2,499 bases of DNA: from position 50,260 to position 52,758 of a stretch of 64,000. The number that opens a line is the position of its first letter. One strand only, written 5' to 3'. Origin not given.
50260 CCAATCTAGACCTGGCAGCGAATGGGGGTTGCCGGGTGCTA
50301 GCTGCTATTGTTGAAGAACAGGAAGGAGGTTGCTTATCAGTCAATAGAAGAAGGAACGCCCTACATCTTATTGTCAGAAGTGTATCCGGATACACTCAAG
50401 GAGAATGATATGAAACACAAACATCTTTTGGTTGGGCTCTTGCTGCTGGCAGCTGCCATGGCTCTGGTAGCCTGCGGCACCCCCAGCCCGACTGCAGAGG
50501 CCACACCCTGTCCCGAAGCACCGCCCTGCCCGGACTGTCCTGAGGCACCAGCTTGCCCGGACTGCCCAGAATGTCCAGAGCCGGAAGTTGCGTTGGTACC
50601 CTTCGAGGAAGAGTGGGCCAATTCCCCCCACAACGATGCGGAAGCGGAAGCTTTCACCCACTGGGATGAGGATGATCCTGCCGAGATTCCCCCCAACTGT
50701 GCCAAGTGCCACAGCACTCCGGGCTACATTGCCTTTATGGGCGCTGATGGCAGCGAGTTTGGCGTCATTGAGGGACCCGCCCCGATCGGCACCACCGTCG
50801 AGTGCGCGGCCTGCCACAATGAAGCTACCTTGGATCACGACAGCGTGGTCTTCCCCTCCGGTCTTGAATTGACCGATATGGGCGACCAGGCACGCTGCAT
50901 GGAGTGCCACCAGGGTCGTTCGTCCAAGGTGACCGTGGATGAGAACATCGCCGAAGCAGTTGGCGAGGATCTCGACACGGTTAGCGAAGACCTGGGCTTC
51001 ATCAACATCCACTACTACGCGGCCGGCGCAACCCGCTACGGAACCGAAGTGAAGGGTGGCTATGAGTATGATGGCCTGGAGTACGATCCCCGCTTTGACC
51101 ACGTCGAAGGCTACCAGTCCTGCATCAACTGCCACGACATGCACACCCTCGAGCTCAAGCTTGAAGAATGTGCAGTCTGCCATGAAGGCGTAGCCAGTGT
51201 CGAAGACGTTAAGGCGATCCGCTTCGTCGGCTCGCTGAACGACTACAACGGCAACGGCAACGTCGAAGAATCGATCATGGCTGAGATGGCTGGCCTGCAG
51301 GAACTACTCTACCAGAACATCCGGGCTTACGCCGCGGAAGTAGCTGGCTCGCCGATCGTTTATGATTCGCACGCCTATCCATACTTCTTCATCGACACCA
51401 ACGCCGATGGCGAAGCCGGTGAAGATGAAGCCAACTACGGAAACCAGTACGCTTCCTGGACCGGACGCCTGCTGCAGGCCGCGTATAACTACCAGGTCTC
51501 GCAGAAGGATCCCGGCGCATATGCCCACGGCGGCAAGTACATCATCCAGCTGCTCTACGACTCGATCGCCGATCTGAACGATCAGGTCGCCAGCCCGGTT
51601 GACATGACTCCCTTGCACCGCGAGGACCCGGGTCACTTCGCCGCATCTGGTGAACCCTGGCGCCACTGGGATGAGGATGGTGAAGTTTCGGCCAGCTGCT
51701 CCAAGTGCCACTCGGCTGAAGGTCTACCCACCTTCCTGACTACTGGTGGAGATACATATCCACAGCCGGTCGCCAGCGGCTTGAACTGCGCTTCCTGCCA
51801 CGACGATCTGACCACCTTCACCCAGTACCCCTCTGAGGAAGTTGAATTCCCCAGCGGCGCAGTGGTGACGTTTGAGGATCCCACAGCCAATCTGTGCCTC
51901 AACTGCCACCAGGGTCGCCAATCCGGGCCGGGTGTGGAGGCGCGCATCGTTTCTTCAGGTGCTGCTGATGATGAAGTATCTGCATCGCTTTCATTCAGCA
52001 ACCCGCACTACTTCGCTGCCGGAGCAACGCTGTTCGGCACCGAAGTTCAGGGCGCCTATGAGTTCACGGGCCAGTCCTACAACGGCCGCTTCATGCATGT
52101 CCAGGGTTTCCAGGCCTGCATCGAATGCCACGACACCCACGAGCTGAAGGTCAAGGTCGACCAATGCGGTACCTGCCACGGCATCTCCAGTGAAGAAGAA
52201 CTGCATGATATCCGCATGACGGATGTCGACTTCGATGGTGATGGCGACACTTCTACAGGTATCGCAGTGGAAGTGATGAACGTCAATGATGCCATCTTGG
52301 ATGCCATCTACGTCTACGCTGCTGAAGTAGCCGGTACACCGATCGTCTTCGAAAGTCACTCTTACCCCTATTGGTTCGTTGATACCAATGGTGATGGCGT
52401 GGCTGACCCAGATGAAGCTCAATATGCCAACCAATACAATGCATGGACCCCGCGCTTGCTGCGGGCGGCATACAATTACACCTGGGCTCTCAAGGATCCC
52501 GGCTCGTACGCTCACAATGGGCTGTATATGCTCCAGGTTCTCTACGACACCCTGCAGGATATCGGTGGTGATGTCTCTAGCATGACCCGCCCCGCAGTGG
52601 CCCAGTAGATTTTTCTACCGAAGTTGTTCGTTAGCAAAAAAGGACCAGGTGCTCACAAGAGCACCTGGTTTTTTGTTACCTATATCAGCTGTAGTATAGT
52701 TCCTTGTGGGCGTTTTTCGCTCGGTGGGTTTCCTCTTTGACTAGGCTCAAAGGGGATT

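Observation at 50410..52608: Decahaem lipoprotein cytochrome (duplicated pentahaem unit) with a Cys-Pro hinge where paralogues carry collagen repeats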

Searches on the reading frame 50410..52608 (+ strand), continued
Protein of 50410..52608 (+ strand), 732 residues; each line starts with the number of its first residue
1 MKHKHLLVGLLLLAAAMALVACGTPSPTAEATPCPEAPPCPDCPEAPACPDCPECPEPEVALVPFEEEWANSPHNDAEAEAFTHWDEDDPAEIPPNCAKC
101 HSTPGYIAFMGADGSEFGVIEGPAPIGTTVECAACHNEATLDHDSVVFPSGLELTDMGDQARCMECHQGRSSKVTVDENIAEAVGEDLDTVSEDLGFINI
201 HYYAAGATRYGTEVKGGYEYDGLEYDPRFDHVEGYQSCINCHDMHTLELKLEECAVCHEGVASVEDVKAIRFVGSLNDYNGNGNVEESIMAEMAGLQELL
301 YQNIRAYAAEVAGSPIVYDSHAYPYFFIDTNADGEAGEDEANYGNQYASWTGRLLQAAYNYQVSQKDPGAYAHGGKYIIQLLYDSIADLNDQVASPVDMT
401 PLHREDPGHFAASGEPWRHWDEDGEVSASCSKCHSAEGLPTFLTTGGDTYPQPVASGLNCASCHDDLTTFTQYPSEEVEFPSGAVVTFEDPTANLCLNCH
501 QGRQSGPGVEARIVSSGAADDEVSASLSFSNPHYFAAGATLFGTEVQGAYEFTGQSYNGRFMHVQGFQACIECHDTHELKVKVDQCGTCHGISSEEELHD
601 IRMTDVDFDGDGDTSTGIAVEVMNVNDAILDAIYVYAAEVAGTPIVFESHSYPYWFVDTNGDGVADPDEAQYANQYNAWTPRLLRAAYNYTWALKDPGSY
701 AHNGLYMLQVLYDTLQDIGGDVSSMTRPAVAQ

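Call 55: search_solved_structures(query=A1, max_evalue=10, show_alignments=1)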
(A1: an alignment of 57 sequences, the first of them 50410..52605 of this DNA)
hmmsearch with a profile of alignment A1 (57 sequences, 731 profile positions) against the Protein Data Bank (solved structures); distinct sequences matched with E-value up to 10: 13.
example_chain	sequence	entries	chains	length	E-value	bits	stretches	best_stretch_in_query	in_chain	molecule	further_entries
6ef8_A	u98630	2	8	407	0.0037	18.9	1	457-511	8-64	C-type cytochrome OmcS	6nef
5li0_n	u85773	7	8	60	0.081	14.5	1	226-270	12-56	30S ribosomal protein S14 type Z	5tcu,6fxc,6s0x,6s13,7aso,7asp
5nd8_n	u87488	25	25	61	0.083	14.4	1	226-270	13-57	30S ribosomal protein S14 type Z | Small ribosomal subunit protein uS14B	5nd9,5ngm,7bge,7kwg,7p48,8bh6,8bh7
7nhl_o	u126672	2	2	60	0.098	14.2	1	226-270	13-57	30S ribosomal protein S14 type Z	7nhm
5njt_N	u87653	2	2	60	0.19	13.2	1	230-266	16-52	30S ribosomal protein S14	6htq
3j9w_AN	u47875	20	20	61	0.2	13.2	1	230-266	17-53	30S ribosomal protein uS14 | 30S ribosomal protein S14 | 30S ribosomal protein S14 type Z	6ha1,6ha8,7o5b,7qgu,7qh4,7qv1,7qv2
8yp6_n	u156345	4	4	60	0.36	12.3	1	230-267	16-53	Small ribosomal subunit protein uS14B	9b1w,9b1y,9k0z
32nj_N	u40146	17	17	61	0.38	12.2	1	230-267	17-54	Small ribosomal subunit protein uS14B | 30S ribosomal protein S14 type Z | 30S Ribosomal Protein S14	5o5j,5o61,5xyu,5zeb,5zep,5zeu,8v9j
7nhn_o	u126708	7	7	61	0.39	12.2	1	230-266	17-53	30S ribosomal protein S14 type Z | Small ribosomal subunit protein uS14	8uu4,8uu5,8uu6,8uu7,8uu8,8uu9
10vb_B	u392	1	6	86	0.49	11.9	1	581-646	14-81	Anti-CRISPR protein (AcrIIC1)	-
6o8w_n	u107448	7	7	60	0.91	11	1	231-266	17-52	30S ribosomal protein S14 type Z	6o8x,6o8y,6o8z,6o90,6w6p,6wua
7nhk_o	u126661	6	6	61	0.96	10.9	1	231-266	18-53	30S ribosomal protein S14 type Z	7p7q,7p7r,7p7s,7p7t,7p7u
8crx_S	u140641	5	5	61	1.6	10.1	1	231-265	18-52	30S ribosomal protein S14 type Z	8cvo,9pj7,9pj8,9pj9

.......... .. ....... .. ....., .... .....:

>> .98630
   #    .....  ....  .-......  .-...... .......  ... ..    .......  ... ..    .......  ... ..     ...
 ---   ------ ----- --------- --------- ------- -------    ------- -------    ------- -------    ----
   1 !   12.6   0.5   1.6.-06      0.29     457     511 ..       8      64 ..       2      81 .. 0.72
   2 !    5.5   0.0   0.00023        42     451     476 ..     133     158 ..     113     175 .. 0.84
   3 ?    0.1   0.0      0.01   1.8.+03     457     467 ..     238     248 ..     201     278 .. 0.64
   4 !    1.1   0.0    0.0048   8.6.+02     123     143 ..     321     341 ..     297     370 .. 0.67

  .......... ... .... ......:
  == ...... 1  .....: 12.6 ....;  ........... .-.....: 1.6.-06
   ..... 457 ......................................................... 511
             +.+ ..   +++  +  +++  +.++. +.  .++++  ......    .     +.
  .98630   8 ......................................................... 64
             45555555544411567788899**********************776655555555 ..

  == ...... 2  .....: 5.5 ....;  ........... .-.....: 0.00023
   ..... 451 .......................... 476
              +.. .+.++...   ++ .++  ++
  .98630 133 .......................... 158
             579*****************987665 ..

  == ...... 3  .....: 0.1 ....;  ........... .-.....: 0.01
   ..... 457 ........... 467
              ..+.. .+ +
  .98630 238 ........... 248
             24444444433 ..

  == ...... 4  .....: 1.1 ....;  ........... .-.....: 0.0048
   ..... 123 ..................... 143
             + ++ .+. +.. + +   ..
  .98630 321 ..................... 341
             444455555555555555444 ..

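Call 57: search_protein_families(library=pfam, proteins=[L017:13596-14765:+, L037:12125-13222:+, L036:99-1463:-, L100:23-1699:+, L031:2877-3398:+, L074:3899-4387:+, L039:2478-4529:+, L044:15336-16886:-, L015:5759-7045:+], max_evalue=0.001)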
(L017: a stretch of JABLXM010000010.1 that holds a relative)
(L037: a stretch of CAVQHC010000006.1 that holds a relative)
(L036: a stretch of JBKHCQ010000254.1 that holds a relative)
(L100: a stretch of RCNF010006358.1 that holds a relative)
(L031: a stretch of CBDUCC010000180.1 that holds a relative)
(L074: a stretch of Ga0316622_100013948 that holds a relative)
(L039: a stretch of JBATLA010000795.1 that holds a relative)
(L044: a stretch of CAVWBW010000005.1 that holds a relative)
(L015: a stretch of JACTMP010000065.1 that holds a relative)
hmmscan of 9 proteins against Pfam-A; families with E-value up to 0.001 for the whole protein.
L017:13596-14765:+ (390 aa): 2 families
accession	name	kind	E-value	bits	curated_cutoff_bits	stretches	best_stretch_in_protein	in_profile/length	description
PF01292.26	Ni_hydr_CYTB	-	1.4e-09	38.4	30.1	1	9-192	1-167/179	Prokaryotic cytochrome b561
PF07635.16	PSCyt1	-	2e-07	31.9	22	1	320-359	1-43/59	Planctomycete cytochrome C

L037:12125-13222:+ (366 aa): 1 family
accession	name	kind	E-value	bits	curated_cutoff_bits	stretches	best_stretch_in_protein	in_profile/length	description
PF14522.11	Cytochrome_C7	-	2.8e-08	33.9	24.8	0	235-340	3-66/67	Cytochrome c7 and related cytochrome c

L036:99-1463:- (455 aa): 3 families
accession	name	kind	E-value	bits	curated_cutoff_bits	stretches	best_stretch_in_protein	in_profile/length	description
PF00175.26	NAD_binding_1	-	1.7e-22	80.6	22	1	314-418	1-108/109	Oxidoreductase NAD-binding domain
PF01794.25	Ferric_reduct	-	3.6e-14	53.3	28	1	45-160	1-119/121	Ferric reductase like transmembrane component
PF08022.18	FAD_binding_8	-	0.00013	22.4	22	1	234-285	28-79/109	FAD-binding domain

L100:23-1699:+ (559 aa): 1 family
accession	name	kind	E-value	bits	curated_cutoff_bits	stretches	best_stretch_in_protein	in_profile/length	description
PF01734.28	Patatin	-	1.6e-16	61.5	27.7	1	171-389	4-190/191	Patatin-like phospholipase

L031:2877-3398:+ (174 aa): 0 families

L074:3899-4387:+ (163 aa): 3 families
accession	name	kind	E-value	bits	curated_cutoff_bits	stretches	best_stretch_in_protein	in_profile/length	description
PF00355.32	Rieske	-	5.2e-14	52.4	20.3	1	65-147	3-87/88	Rieske [2Fe-2S] domain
PF13806.12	Rieske_2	-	1.1e-06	28.9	27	1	65-159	3-104/104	Rieske-like [2Fe-2S] domain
PF25471.1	TM_PetC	-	4.5e-05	23.6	37.1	1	22-63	8-47/48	Iron-sulfur subunit PetC transmembrane anchor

L039:2478-4529:+ (684 aa): 5 families
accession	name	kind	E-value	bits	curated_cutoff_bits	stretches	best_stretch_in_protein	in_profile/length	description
PF09699.15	Paired_CXXCH_1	-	2.8e-08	33.7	20.6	1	538-576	3-38/41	Doubled CXXCH motif (Paired_CXXCH_1)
PF14522.11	Cytochrome_C7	-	1.5e-06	28.3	24.8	0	421-468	9-49/67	Cytochrome c7 and related cytochrome c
PF13442.11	Cytochrome_CBB3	-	3.5e-06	27.7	27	0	377-405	8-36/68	Cytochrome C oxidase, cbb3-type, subunit III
PF14537.11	Cytochrom_c3_2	-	0.00018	22.3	25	0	543-616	8-66/79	Cytochrome c3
PF22113.1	Mtrc-MtrF_II-IV_dom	-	0.00032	20.7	30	0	378-468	79-164/176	Outer membrane cytochrome MtrC/MtrF-like, domains II/IV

L044:15336-16886:- (517 aa): 5 families
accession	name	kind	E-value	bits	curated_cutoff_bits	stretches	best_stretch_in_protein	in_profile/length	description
PF14522.11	Cytochrome_C7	-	2.1e-21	76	24.8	0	134-182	13-67/67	Cytochrome c7 and related cytochrome c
PF14537.11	Cytochrom_c3_2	-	7e-17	62.1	25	0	253-337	5-79/79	Cytochrome c3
PF09699.15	Paired_CXXCH_1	-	1.7e-15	56.9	20.6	0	351-379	8-39/41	Doubled CXXCH motif (Paired_CXXCH_1)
PF02085.21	Cytochrom_CIII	-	3.8e-11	43.6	22.9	0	194-261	30-101/101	Class III cytochrome C family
PF22113.1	Mtrc-MtrF_II-IV_dom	-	5.2e-10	39.6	30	0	92-129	4-41/176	Outer membrane cytochrome MtrC/MtrF-like, domains II/IV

L015:5759-7045:+ (429 aa): 4 families
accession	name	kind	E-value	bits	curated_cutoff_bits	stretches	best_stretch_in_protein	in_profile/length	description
PF14522.11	Cytochrome_C7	-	2.5e-13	50.1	24.8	1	174-241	12-66/67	Cytochrome c7 and related cytochrome c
PF13435.11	Cytochrome_C554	-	1.2e-11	45.8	20.8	1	176-214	49-84/84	Cytochrome c554 and c-prime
PF14537.11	Cytochrom_c3_2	-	1.4e-11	45.1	25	0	204-283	4-68/79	Cytochrome c3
PF01391.23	Collagen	-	6.7e-06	26.2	27.2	1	29-62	19-52/60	Collagen triple helix repeat (20 copies)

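Call 79: find_encoding_contigs(protein=window:50410-52608:+, flank=2000, max_places=4)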
Protein window:50410-52608:+ (732 aa): 5 contigs read that carry it; 4 places shown.
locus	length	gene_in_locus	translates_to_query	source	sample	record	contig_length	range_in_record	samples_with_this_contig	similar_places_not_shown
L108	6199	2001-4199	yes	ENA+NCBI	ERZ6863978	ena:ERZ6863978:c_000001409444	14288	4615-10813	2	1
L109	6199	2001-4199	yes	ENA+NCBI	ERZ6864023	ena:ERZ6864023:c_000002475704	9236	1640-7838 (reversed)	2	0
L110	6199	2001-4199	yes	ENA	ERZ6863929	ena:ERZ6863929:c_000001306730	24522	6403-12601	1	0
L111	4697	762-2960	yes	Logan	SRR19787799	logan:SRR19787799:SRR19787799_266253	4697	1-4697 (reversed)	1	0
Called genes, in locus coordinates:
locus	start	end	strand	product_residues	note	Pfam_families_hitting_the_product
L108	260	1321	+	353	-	-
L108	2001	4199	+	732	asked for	PF14537:Cytochrom_c3_2 (faint), PF22113:Mtrc-MtrF_II-IV_dom (faint), PF02085:Cytochrom_CIII (faint), PF14522:Cytochrome_C7 (faint)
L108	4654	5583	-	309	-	PF13240:Zn_Ribbon_1 (weak)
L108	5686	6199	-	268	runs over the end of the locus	PF00005:ABC_tran, PF13555:AAA_29 (weak), PF13304:AAA_21 (faint)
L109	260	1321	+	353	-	-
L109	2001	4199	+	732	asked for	PF14537:Cytochrom_c3_2 (faint), PF22113:Mtrc-MtrF_II-IV_dom (faint), PF02085:Cytochrom_CIII (faint), PF14522:Cytochrome_C7 (faint)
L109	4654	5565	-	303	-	PF13240:Zn_Ribbon_1 (weak)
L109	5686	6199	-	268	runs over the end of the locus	PF00005:ABC_tran, PF13555:AAA_29 (weak), PF13304:AAA_21 (faint)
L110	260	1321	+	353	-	-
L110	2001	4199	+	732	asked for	PF14537:Cytochrom_c3_2 (faint), PF22113:Mtrc-MtrF_II-IV_dom (faint), PF02085:Cytochrom_CIII (faint), PF14522:Cytochrome_C7 (faint)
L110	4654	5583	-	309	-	PF13240:Zn_Ribbon_1 (weak)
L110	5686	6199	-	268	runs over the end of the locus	PF00005:ABC_tran, PF13555:AAA_29 (weak), PF13304:AAA_21 (faint)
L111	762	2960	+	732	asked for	PF14537:Cytochrom_c3_2 (faint), PF22113:Mtrc-MtrF_II-IV_dom (faint), PF02085:Cytochrom_CIII (faint), PF14522:Cytochrome_C7 (faint)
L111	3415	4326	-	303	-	PF13240:Zn_Ribbon_1 (weak)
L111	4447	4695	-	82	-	?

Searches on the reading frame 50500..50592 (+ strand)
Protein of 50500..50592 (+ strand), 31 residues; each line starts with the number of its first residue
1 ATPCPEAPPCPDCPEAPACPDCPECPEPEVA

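Call 32: search_protein_representatives(protein=window:50500-50592:+)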
Query: 31 residues. Proteins with E-value up to 0.001 (for the whole library): 1; up to 1e-10: 0; up to 1e-30: 0. The best 1 are listed.
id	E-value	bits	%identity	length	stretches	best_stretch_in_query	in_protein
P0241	1.0e-07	46.7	100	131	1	1-31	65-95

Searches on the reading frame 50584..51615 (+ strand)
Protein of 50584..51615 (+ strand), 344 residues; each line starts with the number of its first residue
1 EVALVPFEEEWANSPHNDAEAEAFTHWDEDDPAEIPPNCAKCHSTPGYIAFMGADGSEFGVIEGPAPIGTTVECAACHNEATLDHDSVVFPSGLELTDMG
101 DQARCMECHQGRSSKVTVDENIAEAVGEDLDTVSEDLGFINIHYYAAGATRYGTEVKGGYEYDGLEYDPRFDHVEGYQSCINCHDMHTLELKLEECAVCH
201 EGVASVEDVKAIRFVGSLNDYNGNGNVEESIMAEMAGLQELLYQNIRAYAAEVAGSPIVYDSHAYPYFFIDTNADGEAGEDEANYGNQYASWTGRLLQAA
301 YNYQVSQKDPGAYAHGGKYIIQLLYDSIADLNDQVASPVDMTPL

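Call 73: predict_structure(alignment_id=A4)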
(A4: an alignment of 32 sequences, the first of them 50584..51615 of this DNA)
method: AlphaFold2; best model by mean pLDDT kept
length: 344 residues; sequences in the alignment: 32
mean_pLDDT: 87.4   pTM: 0.86
mean pLDDT of the five models: 87.4, 86.6, 86.2, 81.5, 81.2
residues with pLDDT >= 90: 163; 70-90: 160; 50-70: 19; < 50: 2
segments of 3 or more residues with pLDDT < 50: none
pLDDT, mean of each block of 10 residues (from residue 1): 63 87 88 92 93 92 91 87 89 90 86 89 95 94 68 85 86 71 80 86 89 82 91 93 97 96 84 89 88 97 84 76 96 96 89
secondary structure, 60 per line:
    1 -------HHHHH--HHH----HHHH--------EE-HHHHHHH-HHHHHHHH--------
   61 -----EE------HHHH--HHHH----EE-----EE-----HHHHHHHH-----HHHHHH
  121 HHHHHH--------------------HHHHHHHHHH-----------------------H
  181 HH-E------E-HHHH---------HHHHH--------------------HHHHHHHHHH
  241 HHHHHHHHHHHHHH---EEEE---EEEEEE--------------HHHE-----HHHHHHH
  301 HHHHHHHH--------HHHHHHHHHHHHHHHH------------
elements in order: H8-12 H22-25 H37-43 H45-52 H74-77 H80-83 H102-109 H115-126 H147-156 H193-196 H206-210 H231-254 E258-261 E265-270 H294-308 H317-332

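Call 75: fold_search(model_id=the predicted structure, library=pdb)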
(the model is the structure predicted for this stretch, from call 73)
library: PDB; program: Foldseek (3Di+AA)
matches with E <= 10: 12; with E <= 0.001: 0
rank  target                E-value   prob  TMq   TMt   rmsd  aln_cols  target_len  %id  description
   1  6i5b_A                6.4e-03  1.00  0.45  0.33   6.7       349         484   15  Crystal Structure of Outer Cell Wall Cytochrome OcwA (released 2019-09-25)
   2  6i5b_B                1.2e-02  1.00  0.46  0.34   6.4       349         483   15  Crystal Structure of Outer Cell Wall Cytochrome OcwA (released 2019-09-25)
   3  3e2v_A                5.5e+00  0.01  0.09  0.09  13.2       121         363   12  Crystal structure of an uncharacterized amidohydrolase from Saccharomyces cerevisiae (released 2008-08-26)
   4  6zxp_MODEL_1_A        6.2e+00  0.01  0.09  0.15  13.1       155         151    7  Solution structure of the C-terminal domain of the vaccinia virus DNA polymerase processivity factor component (released 2021-05-19)
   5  3e2v_B                6.5e+00  0.01  0.09  0.09  13.1       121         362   12  Crystal structure of an uncharacterized amidohydrolase from Saccharomyces cerevisiae (released 2008-08-26)
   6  6s85_D                7.7e+00  0.02  0.14  0.13   9.8       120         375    8  Cutting state of the E. coli Mre11-Rad50 (SbcCD) head complex bound to ADP and dsDNA. (released 2019-09-04)
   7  8eea_B                8.2e+00  0.03  0.14  0.14   7.3        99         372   12  Structure of E.coli Septu (PtuAB) complex (released 2023-12-27)
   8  1zxy_A                8.2e+00  0.01  0.08  0.08   9.6        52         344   21  Anthranilate Phosphoribosyltransferase from Sulfolobus solfataricus in complex with PRPP and Magnesium (released 2006-05-23)
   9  1q3t                  8.2e+00  0.01  0.08  0.11  13.2       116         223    8  Solution structure and function of an essential CMP kinase of Streptococcus pneumoniae (released 2004-08-03)
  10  1l8w_A                8.7e+00  0.01  0.09  0.11  18.2       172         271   11  Crystal Structure of Lyme Disease Variable Surface Antigen VlsE of Borrelia burgdorferi (released 2002-06-19)
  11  3ubl_B                9.2e+00  0.01  0.10  0.15  13.8       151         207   10  Crystal structure of glutathione transferase (TARGET EFI-501770) from leptospira interrogans with gsh bound (released 2011-11-09)
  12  8olx_A                9.7e+00  0.01  0.11  0.05  22.8       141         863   12  MutSbeta bound to (CAG)2 DNA (canonical form) (released 2023-05-24)
